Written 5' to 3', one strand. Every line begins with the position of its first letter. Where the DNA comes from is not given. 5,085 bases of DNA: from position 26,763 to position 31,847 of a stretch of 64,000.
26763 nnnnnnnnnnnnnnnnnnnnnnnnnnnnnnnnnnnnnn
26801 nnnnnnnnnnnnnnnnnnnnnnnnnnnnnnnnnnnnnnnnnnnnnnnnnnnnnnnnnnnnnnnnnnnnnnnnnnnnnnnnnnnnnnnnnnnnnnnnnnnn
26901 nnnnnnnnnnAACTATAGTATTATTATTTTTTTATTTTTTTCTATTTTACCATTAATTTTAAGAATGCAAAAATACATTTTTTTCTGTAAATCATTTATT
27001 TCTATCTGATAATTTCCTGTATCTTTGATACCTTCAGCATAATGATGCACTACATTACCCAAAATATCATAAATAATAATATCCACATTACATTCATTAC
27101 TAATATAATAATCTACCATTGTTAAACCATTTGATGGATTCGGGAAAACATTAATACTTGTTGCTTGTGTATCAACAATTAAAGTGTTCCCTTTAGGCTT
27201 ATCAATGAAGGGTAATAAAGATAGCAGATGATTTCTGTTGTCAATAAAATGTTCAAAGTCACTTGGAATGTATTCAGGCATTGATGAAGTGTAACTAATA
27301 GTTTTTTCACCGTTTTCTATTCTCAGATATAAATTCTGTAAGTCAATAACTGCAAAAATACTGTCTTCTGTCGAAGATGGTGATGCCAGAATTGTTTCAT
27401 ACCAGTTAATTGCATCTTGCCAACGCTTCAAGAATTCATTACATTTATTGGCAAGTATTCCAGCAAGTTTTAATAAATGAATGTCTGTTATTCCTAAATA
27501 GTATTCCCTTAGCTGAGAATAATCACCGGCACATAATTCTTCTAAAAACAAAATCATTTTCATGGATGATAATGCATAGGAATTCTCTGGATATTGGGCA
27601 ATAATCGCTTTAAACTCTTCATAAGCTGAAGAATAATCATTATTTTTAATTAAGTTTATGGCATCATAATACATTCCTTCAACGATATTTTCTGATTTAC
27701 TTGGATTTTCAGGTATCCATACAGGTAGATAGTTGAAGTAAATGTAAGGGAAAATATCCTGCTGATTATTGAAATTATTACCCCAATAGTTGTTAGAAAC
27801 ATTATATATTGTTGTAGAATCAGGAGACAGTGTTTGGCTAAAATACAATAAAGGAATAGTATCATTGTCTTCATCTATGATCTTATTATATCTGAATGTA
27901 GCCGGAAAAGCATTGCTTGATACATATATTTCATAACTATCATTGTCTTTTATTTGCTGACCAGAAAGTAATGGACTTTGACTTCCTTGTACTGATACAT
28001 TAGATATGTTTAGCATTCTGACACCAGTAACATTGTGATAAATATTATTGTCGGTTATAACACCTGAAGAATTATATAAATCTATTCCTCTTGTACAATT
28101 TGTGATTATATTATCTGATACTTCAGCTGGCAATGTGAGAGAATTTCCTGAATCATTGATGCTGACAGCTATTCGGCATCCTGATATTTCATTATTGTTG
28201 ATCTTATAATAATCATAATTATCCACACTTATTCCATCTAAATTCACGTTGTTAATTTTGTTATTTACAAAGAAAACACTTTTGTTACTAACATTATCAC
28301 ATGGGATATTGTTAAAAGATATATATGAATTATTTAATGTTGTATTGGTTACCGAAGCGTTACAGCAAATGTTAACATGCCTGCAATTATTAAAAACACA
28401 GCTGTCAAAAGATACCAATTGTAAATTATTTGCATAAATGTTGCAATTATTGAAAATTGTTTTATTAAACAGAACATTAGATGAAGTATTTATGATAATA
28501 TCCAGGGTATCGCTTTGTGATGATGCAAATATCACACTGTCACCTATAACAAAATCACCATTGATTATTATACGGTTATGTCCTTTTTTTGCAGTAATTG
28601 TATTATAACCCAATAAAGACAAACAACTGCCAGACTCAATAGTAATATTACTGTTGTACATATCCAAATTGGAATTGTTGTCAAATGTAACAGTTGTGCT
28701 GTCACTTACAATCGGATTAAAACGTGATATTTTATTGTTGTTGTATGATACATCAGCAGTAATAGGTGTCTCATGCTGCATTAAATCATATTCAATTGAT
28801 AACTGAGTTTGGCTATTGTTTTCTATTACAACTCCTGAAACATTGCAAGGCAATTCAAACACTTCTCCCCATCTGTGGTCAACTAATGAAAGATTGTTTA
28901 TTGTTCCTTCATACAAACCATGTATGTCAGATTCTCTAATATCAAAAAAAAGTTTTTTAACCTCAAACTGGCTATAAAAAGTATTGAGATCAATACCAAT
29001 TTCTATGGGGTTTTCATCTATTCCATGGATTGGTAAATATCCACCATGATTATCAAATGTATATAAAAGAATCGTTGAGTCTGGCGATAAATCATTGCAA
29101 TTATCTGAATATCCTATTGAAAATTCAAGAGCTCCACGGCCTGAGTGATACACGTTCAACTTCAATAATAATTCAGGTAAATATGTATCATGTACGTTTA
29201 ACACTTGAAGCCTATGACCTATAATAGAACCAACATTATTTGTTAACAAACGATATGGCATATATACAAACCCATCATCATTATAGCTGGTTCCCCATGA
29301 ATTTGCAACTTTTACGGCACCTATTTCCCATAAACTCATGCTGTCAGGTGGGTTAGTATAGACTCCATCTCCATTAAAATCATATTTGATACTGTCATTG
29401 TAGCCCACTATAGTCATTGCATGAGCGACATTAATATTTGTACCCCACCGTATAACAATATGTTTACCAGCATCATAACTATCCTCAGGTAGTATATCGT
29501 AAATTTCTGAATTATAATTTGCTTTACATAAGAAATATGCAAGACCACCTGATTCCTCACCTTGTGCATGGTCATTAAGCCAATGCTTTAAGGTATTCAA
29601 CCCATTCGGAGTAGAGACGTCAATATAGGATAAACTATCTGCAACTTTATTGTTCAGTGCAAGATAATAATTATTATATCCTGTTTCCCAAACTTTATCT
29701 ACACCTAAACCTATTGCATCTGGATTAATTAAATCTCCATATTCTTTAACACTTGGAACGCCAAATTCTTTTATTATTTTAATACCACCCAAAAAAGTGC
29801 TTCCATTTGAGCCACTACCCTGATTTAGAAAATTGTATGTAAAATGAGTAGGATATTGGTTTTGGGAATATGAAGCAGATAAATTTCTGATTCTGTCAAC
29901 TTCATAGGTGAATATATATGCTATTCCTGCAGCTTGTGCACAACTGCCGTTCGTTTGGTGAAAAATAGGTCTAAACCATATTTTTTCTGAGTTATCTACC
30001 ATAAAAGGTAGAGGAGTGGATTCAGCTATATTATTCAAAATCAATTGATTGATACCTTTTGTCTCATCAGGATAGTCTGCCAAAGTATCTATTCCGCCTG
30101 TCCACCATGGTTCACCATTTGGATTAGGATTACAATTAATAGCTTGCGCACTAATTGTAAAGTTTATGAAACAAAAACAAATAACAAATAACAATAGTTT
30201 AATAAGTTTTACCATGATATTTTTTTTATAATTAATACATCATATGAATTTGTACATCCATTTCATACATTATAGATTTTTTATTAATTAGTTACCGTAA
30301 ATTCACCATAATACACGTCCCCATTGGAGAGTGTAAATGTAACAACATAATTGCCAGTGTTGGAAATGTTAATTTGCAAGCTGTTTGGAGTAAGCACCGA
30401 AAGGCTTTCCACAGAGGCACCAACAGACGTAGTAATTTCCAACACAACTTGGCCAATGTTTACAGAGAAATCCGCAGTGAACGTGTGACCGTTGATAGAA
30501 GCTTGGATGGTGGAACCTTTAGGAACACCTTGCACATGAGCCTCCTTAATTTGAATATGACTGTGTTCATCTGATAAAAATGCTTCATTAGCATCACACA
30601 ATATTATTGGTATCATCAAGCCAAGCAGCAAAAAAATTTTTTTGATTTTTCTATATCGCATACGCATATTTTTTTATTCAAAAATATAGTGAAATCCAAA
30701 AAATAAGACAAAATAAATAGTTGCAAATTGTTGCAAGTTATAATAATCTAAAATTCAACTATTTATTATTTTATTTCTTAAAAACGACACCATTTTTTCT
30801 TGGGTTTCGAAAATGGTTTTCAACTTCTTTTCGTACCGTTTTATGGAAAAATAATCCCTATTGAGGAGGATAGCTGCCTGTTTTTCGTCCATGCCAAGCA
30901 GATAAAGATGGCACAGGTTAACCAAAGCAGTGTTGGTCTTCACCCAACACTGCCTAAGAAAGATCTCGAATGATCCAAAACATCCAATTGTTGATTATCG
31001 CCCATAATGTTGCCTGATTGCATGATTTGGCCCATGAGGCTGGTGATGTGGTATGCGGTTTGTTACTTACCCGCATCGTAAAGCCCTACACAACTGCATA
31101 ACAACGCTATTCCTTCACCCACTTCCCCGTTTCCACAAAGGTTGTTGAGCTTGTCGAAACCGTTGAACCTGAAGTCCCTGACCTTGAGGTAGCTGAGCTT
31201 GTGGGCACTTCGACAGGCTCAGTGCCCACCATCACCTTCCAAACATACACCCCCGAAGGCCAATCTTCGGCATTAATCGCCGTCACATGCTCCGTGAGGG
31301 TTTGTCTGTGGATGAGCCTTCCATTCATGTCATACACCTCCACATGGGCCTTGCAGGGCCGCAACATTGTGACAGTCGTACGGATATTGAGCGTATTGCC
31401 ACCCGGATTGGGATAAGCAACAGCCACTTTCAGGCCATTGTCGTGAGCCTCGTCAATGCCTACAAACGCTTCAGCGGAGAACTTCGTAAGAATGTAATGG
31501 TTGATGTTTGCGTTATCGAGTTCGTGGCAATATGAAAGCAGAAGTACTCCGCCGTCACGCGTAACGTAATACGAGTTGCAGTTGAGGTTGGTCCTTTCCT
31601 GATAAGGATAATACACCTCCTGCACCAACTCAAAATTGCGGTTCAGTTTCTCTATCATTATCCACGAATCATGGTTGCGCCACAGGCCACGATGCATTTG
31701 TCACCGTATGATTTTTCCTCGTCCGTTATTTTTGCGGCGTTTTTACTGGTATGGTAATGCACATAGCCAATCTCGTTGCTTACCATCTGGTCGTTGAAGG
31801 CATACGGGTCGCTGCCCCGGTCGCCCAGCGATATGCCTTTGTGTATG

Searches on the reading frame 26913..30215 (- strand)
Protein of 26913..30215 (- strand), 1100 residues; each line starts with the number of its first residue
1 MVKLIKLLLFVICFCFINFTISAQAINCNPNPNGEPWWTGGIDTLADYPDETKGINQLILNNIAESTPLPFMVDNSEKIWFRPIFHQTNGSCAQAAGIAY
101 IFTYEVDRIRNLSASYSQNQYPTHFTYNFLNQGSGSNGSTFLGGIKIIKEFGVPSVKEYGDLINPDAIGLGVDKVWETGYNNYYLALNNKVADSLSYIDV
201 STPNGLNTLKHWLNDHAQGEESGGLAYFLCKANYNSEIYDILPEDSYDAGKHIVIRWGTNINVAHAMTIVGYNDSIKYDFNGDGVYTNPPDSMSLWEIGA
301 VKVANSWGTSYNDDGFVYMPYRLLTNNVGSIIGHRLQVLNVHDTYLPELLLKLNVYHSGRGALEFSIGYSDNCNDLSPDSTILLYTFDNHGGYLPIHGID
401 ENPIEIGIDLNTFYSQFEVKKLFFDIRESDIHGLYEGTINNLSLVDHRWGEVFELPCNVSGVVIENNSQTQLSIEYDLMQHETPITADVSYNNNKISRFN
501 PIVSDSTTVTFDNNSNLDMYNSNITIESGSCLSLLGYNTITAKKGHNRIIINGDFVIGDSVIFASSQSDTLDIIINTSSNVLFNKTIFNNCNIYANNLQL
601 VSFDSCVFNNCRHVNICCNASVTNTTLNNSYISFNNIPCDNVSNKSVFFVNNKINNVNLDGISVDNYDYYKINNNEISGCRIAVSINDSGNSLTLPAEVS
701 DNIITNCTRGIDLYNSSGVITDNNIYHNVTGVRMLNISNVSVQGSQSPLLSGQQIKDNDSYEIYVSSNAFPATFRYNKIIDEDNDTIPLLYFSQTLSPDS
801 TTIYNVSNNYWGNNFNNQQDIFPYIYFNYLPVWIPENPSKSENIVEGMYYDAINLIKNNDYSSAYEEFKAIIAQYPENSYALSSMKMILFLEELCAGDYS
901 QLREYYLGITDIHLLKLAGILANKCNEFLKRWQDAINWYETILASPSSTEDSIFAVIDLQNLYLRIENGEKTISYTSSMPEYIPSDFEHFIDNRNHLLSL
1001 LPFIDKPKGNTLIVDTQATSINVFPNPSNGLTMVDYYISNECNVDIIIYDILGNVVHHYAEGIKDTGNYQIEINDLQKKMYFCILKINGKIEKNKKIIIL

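Call 8: search_protein_families(library=pfam, proteins=[window:26913-30215:-], max_evalue=0.01)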
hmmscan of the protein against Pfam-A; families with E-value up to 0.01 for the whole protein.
window:26913-30215:- (1100 aa): 3 families
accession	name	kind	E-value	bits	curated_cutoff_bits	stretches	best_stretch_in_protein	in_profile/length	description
PF18962.6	Por_Secre_tail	-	1e-08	35.8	27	1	1023-1099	1-75/75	Secretion system C-terminal sorting domain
PF13229.12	Beta_helix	-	1e-07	32.2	25.9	2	573-724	3-156/158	Right handed beta helix region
PF05048.19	NosD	-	0.00013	21.9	23.6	1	646-739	70-160/212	Periplasmic copper-binding protein (NosD)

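Call 9: search_protein_families(library=ncbifam, proteins=[window:26913-30215:-], max_evalue=0.1)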
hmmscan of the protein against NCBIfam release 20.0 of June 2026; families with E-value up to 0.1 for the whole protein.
window:26913-30215:- (1100 aa): 4 families
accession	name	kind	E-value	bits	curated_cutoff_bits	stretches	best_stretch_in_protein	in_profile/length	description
TIGR04183.1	Por_Secre_tail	domain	6e-07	29.4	23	1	1023-1099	1-71/72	T9SS type A sorting domain-containing protein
NF051894.1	anti_phage_HalA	equivalog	5.8e-05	22.4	250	1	581-632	87-136/338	anti-phage Hailong system effector protein HalA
TIGR03302.1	OM_YfiO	subfamily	0.00078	19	81.4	1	841-888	29-76/239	outer membrane protein assembly factor BamD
TIGR02795.1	tol_pal_ybgF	equivalog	0.0024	18.5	90.1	1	849-881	6-38/119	tol-pal system protein YbgF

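Call 56: search_solved_structures(query=window:26913-30215:-, max_evalue=1)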
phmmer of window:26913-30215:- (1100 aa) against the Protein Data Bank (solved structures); distinct sequences matched with E-value up to 1: 2.
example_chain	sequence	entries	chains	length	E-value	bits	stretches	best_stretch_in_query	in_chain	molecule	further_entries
3ois_A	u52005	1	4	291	0.37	11.8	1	297-327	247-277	Cysteine protease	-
9nyi_A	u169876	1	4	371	0.58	11.2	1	582-623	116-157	Structure of HalA in complex with oligodeoxyadenylate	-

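Call 70: find_related_loci(query=window:26913-30215:-, collection=metagenome_contigs, flank=5000)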
Query window:26913-30215:- (1100 aa) in metagenome_contigs; peptide patterns used: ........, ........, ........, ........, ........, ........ (x = any residue, [..] = any of these).
56 stretches matched a pattern; 8 encode a relative of the query (tblastn E <= 1e-3); 8 distinct loci.
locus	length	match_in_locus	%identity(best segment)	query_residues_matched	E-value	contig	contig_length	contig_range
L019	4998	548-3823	94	1-1092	0e+0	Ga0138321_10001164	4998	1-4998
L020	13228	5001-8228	33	5-1100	4e-149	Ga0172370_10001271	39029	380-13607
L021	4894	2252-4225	32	446-1100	1e-75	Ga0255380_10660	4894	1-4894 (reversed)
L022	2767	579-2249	33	576-1100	4e-72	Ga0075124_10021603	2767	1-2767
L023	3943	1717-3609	30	477-1100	2e-67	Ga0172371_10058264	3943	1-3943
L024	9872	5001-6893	31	477-1100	4e-63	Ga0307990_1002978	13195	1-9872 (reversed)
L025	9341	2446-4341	30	477-1099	9e-59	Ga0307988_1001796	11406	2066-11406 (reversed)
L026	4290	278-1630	29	662-1099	6e-42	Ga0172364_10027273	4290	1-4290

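Call 72: search_protein_families(library=pfam, proteins=[L020:3664-4977:+, L021:1-1272:+, L024:1819-3078:+, L025:4382-5674:+, L026:1640-2614:+, L020:8235-9617:+, L020:4974-8231:+], max_evalue=0.01)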
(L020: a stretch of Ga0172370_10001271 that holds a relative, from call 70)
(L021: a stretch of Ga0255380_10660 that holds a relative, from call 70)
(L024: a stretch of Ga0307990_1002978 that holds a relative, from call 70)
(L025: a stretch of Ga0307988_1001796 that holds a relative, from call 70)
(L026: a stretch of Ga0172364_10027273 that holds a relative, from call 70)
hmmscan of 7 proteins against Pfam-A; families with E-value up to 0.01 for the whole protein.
L020:3664-4977:+ (438 aa): 7 families
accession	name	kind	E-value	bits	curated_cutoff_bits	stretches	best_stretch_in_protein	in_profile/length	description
PF15902.12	Sortilin-Vps10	-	9e-12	44.9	33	2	76-199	3-133/446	Sortilin, neurotensin receptor 3,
PF18962.6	Por_Secre_tail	-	1.1e-07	32.5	27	1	361-436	1-74/75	Secretion system C-terminal sorting domain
PF15899.11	BNR_6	-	8.5e-07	28.9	27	0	214-224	2-12/14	BNR-Asp box repeat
PF14870.12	PSII_BNR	-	1e-06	28.7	27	1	118-251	81-166/303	Photosynthesis system II assembly factor YCF48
PF02012.26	BNR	-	1.9e-06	27.4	27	0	166-177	1-12/12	BNR/Asp-box repeat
PF19755.4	DUF6242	-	0.0029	17.9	29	0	149-223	151-217/217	Domain of unknown function (DUF6242)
PF07494.17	Reg_prop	-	0.004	17.6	20.4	0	50-67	5-22/24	Two component regulator propeller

L021:1-1272:+ (424 aa): 2 families
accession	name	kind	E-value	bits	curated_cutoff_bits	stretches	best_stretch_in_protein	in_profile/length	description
PF13860.13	FlgD_ig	-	5.8e-09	36.3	27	1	356-411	18-74/79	FlgD Ig-like domain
PF18962.6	Por_Secre_tail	-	3.1e-05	24.6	27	1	341-423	1-75/75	Secretion system C-terminal sorting domain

L024:1819-3078:+ (420 aa): 3 families
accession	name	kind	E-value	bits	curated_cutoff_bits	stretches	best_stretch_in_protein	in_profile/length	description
PF13860.13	FlgD_ig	-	4.6e-08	33.4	27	1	350-403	16-72/79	FlgD Ig-like domain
PF18962.6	Por_Secre_tail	-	4.6e-06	27.3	27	1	338-415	2-72/75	Secretion system C-terminal sorting domain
PF15899.11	BNR_6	-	0.0042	17.5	27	0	110-121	1-12/14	BNR-Asp box repeat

L025:4382-5674:+ (431 aa): 4 families
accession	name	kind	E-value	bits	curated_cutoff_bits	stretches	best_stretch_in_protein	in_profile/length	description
PF18962.6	Por_Secre_tail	-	3e-06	27.9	27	1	350-428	2-74/75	Secretion system C-terminal sorting domain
PF13860.13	FlgD_ig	-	6.6e-06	26.4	27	1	358-418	12-76/79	FlgD Ig-like domain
PF13585.12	CHU_C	-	8.3e-06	26.3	27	1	356-419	16-74/86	CHU_C Type IX secretion signal domain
PF15899.11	BNR_6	-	0.0016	18.8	27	0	121-132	1-12/14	BNR-Asp box repeat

L026:1640-2614:+ (325 aa): 3 families
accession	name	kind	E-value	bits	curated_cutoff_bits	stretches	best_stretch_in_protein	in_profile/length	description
PF13860.13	FlgD_ig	-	9.6e-09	35.5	27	1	264-314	27-77/79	FlgD Ig-like domain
PF18962.6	Por_Secre_tail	-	0.00061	20.5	27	1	241-322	1-74/75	Secretion system C-terminal sorting domain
PF13585.12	CHU_C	-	0.001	19.6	27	1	262-316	29-76/86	CHU_C Type IX secretion signal domain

L020:8235-9617:+ (461 aa): 1 family
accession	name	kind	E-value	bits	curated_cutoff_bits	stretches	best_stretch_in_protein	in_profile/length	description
PF03916.19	NrfD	-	3.4e-19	70.1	25.8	1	77-403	5-309/313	Polysulphide reductase, NrfD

L020:4974-8231:+ (1086 aa): 3 families
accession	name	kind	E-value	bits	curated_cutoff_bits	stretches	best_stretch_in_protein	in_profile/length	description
PF18962.6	Por_Secre_tail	-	0.00041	21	27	1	1008-1081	3-72/75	Secretion system C-terminal sorting domain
PF00112.29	Peptidase_C1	-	0.00045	20.8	20.7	1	249-316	164-218/220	Papain family cysteine protease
PF13512.12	TPR_18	-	0.0084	16.7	21.9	0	823-865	10-52/145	Tetratricopeptide repeat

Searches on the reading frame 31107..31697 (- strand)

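Call 8: search_protein_families(library=pfam, proteins=[window:31107-31697:-], max_evalue=0.01)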
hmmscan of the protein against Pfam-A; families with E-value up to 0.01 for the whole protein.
window:31107-31697:- (196 aa): 2 families
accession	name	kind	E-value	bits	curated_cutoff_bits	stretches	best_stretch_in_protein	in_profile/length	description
PF18962.6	Por_Secre_tail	-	8.7e-10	39.2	27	1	95-159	2-66/75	Secretion system C-terminal sorting domain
PF16967.11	TcfC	-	0.00068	19.6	29.4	1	107-157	3-52/68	E-set like domain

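Call 9: search_protein_families(library=ncbifam, proteins=[window:31107-31697:-], max_evalue=0.1)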
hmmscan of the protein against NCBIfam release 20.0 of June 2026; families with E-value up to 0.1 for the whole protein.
window:31107-31697:- (196 aa): 6 families
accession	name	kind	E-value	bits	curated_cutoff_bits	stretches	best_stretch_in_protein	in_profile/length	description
TIGR04183.1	Por_Secre_tail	domain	1.1e-10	41.4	23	1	94-159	1-62/72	T9SS type A sorting domain-containing protein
NF038113.1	T9SSA_dep_M36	equivalog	1.9e-08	33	885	1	78-156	782-856/869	T9SS-dependent M36 family metallopeptidase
NF052323.1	T9SSA_dep_M6i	equivalog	0.00031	18.8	600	1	94-157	960-1026/1043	T9SS-dependent M6-like inactivated metalloprotease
NF050177.1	TapA_OM_Porphy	equivalog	0.0058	15.4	500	1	95-160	474-535/544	TapA/TapC family T9SS-dependent outer membrane protein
NF052644.1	T9SS_DNase_Rie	equivalog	0.0062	15.9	260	1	114-161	197-243/251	T9SS-dependent surface endonuclease, AS87_RS02955 family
NF053514.2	JUQZ_fam_ocin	equivalog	0.021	15.1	40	1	106-132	76-102/107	BLB8/JUQZ-1 family protein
